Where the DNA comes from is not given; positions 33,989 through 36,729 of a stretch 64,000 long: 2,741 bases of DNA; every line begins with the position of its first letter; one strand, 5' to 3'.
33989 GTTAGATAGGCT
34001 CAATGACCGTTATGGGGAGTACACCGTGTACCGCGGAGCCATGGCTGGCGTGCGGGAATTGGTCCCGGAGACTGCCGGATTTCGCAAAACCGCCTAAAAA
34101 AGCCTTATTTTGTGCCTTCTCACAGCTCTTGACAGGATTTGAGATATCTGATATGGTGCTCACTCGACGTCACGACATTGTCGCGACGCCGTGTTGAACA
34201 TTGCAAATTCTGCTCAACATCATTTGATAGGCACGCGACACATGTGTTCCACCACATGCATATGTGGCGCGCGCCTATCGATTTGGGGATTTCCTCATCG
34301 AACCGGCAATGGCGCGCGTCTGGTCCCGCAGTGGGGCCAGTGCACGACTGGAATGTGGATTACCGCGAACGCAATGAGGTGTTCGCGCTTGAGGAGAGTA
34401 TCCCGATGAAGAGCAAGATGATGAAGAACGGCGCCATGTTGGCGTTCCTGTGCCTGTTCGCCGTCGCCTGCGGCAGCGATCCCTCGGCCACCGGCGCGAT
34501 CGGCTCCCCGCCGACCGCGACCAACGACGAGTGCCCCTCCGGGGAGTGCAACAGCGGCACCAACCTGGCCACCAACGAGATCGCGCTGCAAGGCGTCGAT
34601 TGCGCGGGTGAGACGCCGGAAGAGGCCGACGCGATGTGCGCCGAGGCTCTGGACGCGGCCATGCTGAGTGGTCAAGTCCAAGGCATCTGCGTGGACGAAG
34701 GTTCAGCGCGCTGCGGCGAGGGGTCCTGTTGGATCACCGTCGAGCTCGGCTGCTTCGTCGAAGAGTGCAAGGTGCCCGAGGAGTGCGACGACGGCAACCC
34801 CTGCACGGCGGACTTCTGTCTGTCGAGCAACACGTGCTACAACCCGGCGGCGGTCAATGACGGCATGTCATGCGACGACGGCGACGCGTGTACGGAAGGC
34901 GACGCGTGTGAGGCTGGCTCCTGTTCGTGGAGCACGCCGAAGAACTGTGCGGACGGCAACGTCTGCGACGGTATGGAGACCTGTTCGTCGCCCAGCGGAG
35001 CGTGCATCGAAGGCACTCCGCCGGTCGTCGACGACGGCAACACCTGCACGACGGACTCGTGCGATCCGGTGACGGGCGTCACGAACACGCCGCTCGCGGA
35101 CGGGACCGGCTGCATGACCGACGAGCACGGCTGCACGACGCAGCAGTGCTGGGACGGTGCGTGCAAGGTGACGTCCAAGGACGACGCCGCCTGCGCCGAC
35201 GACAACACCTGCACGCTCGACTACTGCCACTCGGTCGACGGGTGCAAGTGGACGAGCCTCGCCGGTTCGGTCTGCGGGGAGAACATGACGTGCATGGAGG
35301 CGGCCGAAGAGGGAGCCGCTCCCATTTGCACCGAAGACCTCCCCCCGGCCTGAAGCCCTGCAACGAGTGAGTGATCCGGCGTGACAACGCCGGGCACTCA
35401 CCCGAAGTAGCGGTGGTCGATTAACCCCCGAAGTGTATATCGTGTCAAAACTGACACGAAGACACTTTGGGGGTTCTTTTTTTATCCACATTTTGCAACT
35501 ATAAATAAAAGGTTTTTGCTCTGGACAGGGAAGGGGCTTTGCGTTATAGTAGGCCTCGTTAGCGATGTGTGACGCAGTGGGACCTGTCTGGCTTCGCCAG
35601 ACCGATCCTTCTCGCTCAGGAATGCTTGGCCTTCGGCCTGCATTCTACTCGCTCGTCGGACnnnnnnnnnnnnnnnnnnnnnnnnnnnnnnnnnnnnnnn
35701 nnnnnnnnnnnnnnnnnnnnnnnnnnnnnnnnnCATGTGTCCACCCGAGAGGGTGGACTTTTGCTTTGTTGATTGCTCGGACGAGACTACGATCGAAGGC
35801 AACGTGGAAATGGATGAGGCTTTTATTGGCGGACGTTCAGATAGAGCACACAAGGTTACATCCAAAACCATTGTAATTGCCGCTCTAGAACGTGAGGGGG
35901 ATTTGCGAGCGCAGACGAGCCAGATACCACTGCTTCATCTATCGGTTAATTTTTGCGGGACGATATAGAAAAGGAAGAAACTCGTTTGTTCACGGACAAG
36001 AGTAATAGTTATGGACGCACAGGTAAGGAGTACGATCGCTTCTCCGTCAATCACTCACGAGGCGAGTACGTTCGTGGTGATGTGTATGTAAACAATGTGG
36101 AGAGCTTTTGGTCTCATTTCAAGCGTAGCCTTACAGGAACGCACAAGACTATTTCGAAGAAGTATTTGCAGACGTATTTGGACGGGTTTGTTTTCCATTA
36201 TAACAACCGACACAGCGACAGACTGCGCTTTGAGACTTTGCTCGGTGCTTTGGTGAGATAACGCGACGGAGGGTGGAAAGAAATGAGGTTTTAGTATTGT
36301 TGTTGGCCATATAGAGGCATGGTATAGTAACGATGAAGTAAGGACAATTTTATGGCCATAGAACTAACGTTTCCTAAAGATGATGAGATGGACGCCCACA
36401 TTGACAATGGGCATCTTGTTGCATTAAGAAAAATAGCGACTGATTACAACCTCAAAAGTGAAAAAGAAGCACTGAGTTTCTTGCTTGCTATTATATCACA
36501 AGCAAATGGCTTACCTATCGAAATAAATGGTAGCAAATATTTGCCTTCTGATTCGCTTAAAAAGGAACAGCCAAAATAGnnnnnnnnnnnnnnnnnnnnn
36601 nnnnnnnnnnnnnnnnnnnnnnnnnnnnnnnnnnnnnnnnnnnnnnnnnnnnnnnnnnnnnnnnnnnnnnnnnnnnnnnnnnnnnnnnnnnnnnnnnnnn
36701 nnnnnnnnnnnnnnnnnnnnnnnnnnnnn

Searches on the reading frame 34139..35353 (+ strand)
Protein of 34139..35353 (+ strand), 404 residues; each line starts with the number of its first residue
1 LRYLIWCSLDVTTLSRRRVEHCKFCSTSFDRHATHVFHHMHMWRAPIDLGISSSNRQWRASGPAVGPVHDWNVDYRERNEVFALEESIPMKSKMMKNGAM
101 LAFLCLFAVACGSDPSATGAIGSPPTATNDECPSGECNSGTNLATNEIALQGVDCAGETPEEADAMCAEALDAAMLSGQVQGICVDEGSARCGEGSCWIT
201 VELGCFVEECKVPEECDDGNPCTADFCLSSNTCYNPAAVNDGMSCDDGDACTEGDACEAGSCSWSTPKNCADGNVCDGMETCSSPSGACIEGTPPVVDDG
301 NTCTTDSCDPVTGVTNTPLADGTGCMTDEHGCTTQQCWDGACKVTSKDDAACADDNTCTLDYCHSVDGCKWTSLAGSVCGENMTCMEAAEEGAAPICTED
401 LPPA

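Call 8: search_protein_families(library=pfam, max_evalue=0.1, proteins=[window:34139-35353:+])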
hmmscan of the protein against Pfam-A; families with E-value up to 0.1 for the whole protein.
window:34139-35353:+ (404 aa): 1 family
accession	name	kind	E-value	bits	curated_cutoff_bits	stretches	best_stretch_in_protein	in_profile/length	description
PF00526.23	Dicty_CTDC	-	1.6e-10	41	27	3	298-318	3-23/24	Dictyostelium (slime mold) repeat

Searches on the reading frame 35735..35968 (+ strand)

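Call 8: search_protein_families(library=pfam, max_evalue=0.1, proteins=[window:35735-35968:+])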
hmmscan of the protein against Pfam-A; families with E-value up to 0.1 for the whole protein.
window:35735-35968:+ (77 aa): 3 families
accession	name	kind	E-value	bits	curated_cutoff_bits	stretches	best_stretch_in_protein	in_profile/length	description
PF12762.13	DDE_Tnp_IS1595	-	6.2e-05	23.5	27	1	20-60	2-54/153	ISXO2-like transposase domain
PF18542.6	TFIIB_C_1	-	0.011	16.3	25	1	15-51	19-55/99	Transcription factor IIB C-terminal module 1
PF04519.19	Bactofilin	-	0.079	13.6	27.9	1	15-64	38-87/98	Polymer-forming cytoskeletal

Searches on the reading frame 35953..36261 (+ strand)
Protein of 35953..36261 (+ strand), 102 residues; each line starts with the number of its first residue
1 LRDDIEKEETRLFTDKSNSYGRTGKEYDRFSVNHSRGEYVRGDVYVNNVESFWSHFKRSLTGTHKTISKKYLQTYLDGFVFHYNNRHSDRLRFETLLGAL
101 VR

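Call 8: search_protein_families(library=pfam, max_evalue=0.1, proteins=[window:35953-36261:+])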
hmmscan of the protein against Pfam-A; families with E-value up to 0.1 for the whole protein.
window:35953-36261:+ (102 aa): 3 families
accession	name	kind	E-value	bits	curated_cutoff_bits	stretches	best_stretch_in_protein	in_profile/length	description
PF12762.13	DDE_Tnp_IS1595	-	1.1e-19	71.4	27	1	6-84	74-153/153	ISXO2-like transposase domain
PF13610.12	DDE_Tnp_IS240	-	0.0039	17.8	27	1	6-80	56-130/139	DDE domain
PF13683.12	rve_3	-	0.006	16.7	26.5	1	49-87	19-57/67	Integrase core domain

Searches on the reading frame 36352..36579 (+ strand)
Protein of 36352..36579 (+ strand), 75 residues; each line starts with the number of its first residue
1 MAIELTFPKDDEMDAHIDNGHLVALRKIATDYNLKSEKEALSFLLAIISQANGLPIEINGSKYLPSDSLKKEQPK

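Call 8: search_protein_families(library=pfam, max_evalue=0.1, proteins=[window:36352-36579:+])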
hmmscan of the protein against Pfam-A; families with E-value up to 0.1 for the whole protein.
window:36352-36579:+ (75 aa): 1 family
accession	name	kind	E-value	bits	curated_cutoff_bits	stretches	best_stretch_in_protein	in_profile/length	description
PF03374.19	ANT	-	0.083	13.7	25.3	1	3-45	4-45/108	Phage antirepressor protein KilAC domain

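Call 18: search_protein_families(library=phrogs, max_evalue=0.1, proteins=[window:36352-36579:+])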
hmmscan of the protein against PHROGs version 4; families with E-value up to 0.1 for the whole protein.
window:36352-36579:+ (75 aa): 1 family
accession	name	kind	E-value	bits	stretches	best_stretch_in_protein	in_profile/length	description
phrog_34828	-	unknown function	0.02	15.8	1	12-51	10-49/214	-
